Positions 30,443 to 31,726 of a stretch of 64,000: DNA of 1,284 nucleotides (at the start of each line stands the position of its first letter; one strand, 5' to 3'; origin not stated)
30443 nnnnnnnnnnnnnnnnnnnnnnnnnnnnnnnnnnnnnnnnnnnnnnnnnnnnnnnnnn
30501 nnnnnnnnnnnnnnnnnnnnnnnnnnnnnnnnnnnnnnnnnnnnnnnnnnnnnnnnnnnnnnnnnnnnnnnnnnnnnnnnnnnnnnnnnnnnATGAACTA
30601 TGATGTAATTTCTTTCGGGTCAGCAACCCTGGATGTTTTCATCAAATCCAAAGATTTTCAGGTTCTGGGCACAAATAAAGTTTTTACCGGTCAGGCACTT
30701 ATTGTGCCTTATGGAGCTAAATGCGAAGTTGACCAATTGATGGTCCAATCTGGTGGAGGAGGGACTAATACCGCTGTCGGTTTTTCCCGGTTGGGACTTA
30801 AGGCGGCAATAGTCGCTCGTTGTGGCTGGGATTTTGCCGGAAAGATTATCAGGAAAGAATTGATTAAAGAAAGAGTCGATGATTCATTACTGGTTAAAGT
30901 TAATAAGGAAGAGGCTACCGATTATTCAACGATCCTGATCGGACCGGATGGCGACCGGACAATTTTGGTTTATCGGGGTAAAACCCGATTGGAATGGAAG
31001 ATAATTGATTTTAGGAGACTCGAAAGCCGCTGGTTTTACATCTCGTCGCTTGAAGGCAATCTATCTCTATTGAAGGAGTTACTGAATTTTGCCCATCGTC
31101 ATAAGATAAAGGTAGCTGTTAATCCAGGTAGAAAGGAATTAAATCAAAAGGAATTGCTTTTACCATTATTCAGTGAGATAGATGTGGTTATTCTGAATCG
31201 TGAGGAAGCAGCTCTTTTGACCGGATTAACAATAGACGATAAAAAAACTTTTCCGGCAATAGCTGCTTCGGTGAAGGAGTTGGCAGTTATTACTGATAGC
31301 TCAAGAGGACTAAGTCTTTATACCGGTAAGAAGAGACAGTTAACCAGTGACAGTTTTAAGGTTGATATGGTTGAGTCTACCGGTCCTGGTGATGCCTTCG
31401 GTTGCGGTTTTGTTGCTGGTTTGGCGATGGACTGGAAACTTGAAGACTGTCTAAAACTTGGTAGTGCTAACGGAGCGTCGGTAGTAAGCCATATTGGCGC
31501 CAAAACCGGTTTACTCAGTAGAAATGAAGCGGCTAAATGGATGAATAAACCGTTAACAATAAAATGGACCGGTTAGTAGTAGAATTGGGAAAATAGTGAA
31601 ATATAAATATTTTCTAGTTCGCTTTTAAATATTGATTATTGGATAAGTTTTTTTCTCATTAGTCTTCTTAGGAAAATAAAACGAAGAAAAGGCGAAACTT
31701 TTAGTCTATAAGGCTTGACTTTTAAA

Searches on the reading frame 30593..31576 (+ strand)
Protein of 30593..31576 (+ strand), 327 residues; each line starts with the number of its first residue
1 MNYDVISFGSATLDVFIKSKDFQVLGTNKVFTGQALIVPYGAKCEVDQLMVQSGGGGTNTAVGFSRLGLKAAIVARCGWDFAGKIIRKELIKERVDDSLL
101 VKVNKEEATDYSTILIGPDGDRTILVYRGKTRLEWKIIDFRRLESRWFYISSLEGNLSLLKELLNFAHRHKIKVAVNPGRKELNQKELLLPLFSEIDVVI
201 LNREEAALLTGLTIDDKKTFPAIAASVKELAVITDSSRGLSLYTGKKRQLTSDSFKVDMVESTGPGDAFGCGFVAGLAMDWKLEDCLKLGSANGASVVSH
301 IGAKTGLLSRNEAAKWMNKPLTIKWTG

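Call 73: search_protein_families(library=pfam, proteins=[window:30593-31576:+], max_evalue=0.00001)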
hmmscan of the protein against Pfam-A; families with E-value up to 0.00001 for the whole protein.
window:30593-31576:+ (327 aa): 1 family
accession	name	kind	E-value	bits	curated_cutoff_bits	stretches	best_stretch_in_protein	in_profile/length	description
PF00294.29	PfkB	-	3.5e-37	128.8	25.8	1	45-306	27-298/302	pfkB family carbohydrate kinase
